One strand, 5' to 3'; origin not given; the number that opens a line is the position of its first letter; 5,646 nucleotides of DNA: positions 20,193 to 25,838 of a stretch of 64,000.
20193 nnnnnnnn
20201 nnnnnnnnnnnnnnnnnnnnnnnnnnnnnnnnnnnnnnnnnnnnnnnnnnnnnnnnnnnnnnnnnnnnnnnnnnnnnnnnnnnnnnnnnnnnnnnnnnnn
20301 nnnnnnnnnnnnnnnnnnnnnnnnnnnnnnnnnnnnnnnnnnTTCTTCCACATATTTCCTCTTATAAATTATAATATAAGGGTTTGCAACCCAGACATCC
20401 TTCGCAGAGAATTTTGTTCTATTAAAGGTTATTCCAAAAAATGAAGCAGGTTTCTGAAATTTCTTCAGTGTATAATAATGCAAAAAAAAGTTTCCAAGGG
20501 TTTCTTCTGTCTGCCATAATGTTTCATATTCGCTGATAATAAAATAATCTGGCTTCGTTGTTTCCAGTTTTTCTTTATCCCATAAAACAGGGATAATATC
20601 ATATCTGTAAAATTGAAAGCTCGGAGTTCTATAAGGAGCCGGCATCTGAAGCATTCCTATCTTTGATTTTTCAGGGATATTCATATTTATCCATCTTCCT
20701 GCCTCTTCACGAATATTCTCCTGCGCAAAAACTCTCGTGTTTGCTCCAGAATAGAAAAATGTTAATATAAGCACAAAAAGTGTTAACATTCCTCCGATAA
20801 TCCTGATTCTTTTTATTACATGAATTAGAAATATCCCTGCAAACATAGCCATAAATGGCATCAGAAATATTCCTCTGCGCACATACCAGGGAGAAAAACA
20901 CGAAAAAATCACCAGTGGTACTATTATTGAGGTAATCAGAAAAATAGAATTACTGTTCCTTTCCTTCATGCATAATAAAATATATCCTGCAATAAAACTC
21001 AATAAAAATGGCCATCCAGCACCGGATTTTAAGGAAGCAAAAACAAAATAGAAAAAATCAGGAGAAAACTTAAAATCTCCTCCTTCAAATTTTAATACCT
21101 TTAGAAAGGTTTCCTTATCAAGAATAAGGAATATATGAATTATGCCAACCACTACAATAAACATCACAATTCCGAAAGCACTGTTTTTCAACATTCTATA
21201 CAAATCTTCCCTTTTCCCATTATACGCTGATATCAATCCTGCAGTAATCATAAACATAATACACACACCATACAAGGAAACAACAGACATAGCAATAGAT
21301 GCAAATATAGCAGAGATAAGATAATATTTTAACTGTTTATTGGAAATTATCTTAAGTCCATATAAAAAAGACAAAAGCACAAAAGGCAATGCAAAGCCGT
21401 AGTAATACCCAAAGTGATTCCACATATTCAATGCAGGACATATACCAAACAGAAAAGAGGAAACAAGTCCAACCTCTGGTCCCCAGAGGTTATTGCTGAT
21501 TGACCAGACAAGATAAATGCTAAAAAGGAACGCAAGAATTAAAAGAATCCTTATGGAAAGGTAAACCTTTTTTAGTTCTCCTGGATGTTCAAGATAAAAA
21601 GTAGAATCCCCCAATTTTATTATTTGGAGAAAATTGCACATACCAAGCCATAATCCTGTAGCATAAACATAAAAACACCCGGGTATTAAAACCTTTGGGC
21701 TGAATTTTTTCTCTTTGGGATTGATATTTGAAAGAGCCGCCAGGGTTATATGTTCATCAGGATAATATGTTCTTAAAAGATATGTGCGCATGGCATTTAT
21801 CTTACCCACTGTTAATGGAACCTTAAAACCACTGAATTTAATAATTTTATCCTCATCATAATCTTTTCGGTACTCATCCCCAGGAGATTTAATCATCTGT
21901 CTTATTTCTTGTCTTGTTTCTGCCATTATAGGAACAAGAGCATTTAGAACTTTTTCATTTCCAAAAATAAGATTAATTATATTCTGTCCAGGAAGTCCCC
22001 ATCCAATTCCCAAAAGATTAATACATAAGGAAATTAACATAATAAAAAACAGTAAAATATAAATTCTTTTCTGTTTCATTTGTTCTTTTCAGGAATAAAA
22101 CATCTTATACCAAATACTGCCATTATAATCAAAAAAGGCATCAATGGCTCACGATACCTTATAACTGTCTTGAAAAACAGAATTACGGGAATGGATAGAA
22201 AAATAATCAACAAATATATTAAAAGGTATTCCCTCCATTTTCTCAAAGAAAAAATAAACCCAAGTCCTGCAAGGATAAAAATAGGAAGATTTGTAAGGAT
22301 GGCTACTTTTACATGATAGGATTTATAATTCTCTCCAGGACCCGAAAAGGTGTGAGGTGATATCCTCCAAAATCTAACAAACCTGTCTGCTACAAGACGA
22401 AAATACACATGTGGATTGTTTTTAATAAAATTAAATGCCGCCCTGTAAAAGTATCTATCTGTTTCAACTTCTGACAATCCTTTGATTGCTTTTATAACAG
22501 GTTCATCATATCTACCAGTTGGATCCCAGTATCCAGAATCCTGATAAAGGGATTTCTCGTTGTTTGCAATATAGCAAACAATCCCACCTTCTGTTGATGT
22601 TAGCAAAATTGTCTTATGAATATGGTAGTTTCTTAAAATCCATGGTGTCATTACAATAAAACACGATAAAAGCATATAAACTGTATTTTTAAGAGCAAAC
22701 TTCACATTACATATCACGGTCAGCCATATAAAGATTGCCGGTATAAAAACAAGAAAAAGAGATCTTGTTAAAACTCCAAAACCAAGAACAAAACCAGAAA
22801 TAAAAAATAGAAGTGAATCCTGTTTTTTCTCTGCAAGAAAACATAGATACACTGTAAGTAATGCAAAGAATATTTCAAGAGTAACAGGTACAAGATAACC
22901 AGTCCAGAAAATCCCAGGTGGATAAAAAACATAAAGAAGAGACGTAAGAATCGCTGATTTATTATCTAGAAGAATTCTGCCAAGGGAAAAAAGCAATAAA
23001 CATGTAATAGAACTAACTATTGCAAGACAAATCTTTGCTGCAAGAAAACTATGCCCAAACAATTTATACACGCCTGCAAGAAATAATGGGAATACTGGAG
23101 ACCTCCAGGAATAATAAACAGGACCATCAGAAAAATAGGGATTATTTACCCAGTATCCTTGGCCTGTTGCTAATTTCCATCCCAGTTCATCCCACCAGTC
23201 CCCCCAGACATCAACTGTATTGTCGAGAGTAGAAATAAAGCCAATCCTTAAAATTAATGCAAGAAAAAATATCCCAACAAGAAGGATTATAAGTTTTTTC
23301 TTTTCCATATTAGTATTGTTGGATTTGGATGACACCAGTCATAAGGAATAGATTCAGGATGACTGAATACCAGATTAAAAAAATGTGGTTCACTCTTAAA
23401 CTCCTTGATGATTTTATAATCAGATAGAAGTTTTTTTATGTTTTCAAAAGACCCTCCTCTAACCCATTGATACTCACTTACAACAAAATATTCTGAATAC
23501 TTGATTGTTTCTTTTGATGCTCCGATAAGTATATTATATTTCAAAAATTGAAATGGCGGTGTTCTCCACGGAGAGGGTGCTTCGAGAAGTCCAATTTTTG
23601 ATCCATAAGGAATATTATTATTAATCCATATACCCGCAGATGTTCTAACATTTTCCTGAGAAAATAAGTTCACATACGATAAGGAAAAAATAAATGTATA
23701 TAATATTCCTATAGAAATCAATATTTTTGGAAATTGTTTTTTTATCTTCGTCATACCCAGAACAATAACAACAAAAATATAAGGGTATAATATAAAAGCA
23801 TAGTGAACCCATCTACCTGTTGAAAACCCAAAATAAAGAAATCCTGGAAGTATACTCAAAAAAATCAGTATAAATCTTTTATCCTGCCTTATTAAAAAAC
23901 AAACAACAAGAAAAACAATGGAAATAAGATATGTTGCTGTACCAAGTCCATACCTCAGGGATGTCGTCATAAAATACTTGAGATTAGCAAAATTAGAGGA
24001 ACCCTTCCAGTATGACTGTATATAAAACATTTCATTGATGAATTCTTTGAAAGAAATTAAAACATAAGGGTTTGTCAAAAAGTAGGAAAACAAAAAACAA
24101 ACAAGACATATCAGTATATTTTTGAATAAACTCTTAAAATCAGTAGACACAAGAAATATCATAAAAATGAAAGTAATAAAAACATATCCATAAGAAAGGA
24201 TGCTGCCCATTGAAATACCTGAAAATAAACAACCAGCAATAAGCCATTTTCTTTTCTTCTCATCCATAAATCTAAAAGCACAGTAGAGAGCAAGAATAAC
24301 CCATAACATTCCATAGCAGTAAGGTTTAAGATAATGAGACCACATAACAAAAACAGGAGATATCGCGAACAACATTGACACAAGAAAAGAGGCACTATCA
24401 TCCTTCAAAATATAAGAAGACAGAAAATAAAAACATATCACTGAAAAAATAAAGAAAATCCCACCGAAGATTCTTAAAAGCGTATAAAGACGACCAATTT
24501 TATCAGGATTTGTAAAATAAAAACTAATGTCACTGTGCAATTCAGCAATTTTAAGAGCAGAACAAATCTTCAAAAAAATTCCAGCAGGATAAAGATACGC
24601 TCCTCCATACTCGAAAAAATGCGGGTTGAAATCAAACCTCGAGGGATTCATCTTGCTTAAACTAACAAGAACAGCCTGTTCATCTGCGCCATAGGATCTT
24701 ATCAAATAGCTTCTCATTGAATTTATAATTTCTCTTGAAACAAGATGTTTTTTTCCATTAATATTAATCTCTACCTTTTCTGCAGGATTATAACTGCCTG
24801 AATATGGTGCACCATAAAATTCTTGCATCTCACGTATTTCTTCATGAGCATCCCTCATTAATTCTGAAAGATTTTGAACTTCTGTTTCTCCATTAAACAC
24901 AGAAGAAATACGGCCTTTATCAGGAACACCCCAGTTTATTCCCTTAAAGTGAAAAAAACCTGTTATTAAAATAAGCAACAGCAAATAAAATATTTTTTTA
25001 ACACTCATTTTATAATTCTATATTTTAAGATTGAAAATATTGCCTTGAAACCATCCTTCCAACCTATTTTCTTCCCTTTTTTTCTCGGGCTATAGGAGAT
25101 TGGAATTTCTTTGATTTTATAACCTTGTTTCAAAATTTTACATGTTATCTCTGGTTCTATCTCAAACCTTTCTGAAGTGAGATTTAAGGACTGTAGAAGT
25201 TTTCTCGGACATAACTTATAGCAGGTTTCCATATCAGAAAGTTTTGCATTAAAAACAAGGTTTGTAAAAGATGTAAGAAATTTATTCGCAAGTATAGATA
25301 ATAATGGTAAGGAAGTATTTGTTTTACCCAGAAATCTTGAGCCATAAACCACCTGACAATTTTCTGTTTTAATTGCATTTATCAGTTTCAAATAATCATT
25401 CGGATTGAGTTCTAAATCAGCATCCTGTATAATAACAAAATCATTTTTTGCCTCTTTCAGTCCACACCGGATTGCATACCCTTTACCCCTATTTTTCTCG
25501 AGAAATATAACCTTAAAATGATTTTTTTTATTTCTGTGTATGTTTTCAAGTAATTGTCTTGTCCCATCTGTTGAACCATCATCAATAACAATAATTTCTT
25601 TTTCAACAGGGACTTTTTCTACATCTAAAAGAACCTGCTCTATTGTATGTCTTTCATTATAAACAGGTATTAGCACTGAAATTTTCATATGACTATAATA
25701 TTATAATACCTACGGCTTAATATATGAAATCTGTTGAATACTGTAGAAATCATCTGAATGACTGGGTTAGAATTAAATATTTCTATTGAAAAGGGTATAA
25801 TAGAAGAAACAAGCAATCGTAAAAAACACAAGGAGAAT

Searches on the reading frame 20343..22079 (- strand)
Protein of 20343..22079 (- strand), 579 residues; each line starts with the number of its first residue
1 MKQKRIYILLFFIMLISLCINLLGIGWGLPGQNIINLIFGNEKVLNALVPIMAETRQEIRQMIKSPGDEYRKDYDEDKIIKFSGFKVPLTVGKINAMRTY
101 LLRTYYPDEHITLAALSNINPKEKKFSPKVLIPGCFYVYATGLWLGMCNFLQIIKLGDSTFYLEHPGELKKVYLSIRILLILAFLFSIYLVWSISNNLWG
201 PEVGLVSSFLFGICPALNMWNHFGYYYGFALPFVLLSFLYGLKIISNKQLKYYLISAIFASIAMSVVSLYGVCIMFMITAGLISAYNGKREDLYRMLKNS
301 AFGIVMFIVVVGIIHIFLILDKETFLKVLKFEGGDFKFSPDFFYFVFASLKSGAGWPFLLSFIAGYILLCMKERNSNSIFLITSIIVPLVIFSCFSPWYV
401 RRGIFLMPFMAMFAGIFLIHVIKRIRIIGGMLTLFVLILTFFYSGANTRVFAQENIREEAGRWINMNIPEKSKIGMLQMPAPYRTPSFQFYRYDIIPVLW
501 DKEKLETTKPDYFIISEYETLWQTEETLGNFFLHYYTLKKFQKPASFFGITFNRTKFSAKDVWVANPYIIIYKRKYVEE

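Call 5: search_protein_families(library=pfam, proteins=[window:20343-22079:-], max_evalue=0.001)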
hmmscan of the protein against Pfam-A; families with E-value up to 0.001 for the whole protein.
window:20343-22079:- (579 aa): 1 family
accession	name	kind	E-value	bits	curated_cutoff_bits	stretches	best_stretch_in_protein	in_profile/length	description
PF13231.12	PMT_2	-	7.7e-07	29.9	26.1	1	174-308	22-155/160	Dolichyl-phosphate-mannose-protein mannosyltransferase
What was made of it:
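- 20340..22079 (-): GT-C579, a large GT-C paralogue, 30% identical to GT-C573. Pfam PMT_2, E 7.7e-7 (call 5).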

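Call 7: search_protein_families(library=ncbifam, proteins=[window:20343-22079:-], max_evalue=0.00001)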
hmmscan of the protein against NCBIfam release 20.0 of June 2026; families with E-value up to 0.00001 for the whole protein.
window:20343-22079:- (579 aa): 0 families

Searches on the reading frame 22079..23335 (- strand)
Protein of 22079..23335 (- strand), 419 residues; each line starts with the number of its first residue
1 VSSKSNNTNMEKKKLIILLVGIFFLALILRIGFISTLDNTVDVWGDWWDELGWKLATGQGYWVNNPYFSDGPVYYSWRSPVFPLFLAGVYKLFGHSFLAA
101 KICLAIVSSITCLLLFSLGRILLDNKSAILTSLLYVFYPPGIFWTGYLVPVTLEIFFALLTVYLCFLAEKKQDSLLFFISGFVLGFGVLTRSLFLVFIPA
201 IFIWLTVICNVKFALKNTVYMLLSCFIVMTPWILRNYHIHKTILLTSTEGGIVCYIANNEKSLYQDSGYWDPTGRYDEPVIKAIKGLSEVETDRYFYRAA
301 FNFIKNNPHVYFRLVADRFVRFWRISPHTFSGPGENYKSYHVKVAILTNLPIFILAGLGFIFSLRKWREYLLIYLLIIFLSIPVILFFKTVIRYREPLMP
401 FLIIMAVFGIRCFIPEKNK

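Call 5: search_protein_families(library=pfam, proteins=[window:22079-23335:-], max_evalue=0.001)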
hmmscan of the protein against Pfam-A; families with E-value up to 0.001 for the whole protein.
window:22079-23335:- (419 aa): 1 family
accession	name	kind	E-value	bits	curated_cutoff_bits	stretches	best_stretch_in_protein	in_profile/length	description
PF13231.12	PMT_2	-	8.6e-15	55.7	26.1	1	79-233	3-158/160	Dolichyl-phosphate-mannose-protein mannosyltransferase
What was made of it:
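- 22076..23335 (-): GT-C419, a small PMT_2 GT-C. Paralogue of GT-C396 at 27% identity. Pfam PMT_2, E 8.6e-15 (call 5).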

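Call 7: search_protein_families(library=ncbifam, proteins=[window:22079-23335:-], max_evalue=0.00001)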
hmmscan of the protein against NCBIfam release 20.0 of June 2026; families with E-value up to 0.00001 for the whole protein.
window:22079-23335:- (419 aa): 1 family
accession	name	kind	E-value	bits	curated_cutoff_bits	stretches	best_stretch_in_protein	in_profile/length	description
NF047440.1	LA3751_2_3_fam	subfamily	5.9e-07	28.7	200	1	80-244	83-248/460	LA_3751/LA_3752 family putative glycosyltransferase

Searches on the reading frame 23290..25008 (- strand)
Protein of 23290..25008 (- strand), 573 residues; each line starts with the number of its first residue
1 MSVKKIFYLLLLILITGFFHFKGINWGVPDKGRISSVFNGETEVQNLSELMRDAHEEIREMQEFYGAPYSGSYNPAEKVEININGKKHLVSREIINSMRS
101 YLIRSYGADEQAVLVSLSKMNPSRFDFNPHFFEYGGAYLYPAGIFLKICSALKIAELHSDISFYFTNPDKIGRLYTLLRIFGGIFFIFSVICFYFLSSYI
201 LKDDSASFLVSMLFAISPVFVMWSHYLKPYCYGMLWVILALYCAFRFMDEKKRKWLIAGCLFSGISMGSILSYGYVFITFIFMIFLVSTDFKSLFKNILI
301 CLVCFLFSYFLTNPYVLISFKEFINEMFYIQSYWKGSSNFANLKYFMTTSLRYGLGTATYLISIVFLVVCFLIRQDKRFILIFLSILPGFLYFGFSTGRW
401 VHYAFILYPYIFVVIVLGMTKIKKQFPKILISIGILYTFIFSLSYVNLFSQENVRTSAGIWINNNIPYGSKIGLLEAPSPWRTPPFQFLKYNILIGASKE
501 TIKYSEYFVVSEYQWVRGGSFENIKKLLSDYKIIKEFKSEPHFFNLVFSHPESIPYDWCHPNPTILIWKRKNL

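Call 5: search_protein_families(library=pfam, proteins=[window:23290-25008:-], max_evalue=0.001)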
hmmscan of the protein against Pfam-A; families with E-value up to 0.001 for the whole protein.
window:23290-25008:- (573 aa): 1 family
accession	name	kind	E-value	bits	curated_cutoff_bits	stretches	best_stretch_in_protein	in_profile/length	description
PF13231.12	PMT_2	-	1.2e-06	29.3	26.1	1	178-314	24-156/160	Dolichyl-phosphate-mannose-protein mannosyltransferase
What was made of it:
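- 23287..25008 (-): GT-C573, a large GT-C paralogue with about 10 hydrophobic segments and a C-terminal soluble domain. Pfam PMT_2, E 1.2e-6 (call 5).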

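Call 7: search_protein_families(library=ncbifam, proteins=[window:23290-25008:-], max_evalue=0.00001)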
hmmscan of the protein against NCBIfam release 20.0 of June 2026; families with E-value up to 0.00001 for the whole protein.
window:23290-25008:- (573 aa): 0 families

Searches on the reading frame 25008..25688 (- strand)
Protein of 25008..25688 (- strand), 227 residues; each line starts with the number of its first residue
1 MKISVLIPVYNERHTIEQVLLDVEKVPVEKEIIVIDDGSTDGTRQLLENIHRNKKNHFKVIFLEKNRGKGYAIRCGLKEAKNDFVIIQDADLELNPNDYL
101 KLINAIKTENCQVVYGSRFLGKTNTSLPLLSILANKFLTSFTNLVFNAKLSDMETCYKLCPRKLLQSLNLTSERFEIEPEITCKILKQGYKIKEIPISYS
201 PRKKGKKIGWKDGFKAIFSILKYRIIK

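Call 5: search_protein_families(library=pfam, proteins=[window:25008-25688:-], max_evalue=0.001)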
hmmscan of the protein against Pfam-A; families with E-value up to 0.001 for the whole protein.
window:25008-25688:- (227 aa): 5 families
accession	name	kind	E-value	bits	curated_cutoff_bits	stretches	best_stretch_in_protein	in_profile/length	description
PF00535.33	Glycos_transf_2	-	3e-35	122.1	23.3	1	4-166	1-165/168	Glycosyl transferase family 2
PF10111.15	Glyco_tranf_2_2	-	1.5e-06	28.3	27.3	1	4-110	1-110/276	Glycosyltransferase like family 2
PF13641.12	Glyco_tranf_2_3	-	8.5e-06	26.4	27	1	3-126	3-131/230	Glycosyltransferase like family 2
PF13704.12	Glyco_tranf_2_4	-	0.00014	22.8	27.5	1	11-91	2-81/98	Glycosyl transferase family 2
PF13506.12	Glyco_transf_21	-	0.00039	20.4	21.7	1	69-155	18-101/174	Glycosyl transferase family 21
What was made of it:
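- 25005..25688 (-): GT2a, 227 aa, no TM helix. First gene of the operon. Predicted polyprenyl-phosphate sugar synthase with a DAD motif. 49% identical to GT2c. Pfam Glycos_transf_2, E 3e-35 (call 5).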

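Call 7: search_protein_families(library=ncbifam, proteins=[window:25008-25688:-], max_evalue=0.00001)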
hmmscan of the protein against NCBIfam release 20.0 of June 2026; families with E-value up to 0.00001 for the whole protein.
window:25008-25688:- (227 aa): 21 families
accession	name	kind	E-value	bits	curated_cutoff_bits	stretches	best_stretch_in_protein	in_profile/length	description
TIGR04182.1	glyco_TIGR04182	equivalog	9.7e-33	113.8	325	1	3-223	2-217/293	S-layer glycoprotein N-glycosyltransferase AglJ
TIGR03937.1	PgaC_IcaA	equivalog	2.1e-19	69.8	422.3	1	2-109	46-153/407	poly-beta-1,6-N-acetyl-D-glucosamine synthase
NF047588.1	GlcsyltransPgfSStrep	equivalog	4.1e-19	68.9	500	1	1-206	1-202/308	glycosyltransferase PgfS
NF041391.1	DPhHxTase_Halo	equivalog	9.7e-19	67.2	375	1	9-217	3-201/213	dolichyl-phosphate hexose transferase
NF007986.1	PRK10714.1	equivalog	2.3e-18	66.3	529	1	2-203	7-204/316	undecaprenyl-phosphate 4-deoxy-4-formamido-L-arabinose transferase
TIGR04283.1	glyco_like_mftF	equivalog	4.2e-16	59.2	182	1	3-134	1-125/221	TIGR04283 family arsenosugar biosynthesis glycosyltransferase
NF058614.1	PPMAGASynPpgS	equivalog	5.9e-16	58.6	370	1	5-198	4-195/226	polyprenyl-phospho-N-acetylgalactosaminyl synthase PpgS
NF007482.0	PRK10073.1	equivalog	2.1e-15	56.6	423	1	2-114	7-118/334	glycosyltransferase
NF047683.1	TeichurnBiosyTuaG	equivalog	2.6e-15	56.8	400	1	2-116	7-121/252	teichuronic acid biosynthesis protein TuaG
NF041875.1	EPS_EpsD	equivalog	2.9e-13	49.9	370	1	3-119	1-117/325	exopolysaccharide biosynthesis glycosyltransferase EpsD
NF038302.1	EPS_HpsE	equivalog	1.4e-12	47.3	300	1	1-128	1-133/307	hormogonium polysaccharide biosynthesis glycosyltransferase HpsE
NF010496.0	PRK13915.1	equivalog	8.1e-11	41.6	262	1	2-97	32-133/307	glucosyl-3-phosphoglycerate synthase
TIGR03965.1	mycofact_glyco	equivalog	5.8e-10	38.6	280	1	2-98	75-171/467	mycofactocin biosynthesis glycosyltransferase MftF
TIGR03111.1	glyc2_xrt_Gpos1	hypoth_equivalog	4e-09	35.8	363.95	1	2-109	50-159/439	TIGR03111 family XrtG-associated glycosyltransferase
NF050050.1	ProtGlycPglI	equivalog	5.6e-09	35.8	500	1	2-111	3-113/306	GalNAc(5)-diNAcBac-PP-undecaprenol beta-1,3-glucosyltransferase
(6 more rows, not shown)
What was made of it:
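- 25005..25688 (-): Best NCBIfam hits are AglJ, PgfS, Dol-P hexose transferase, ArnC and PpgS, all below their cut-offs (call 7).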
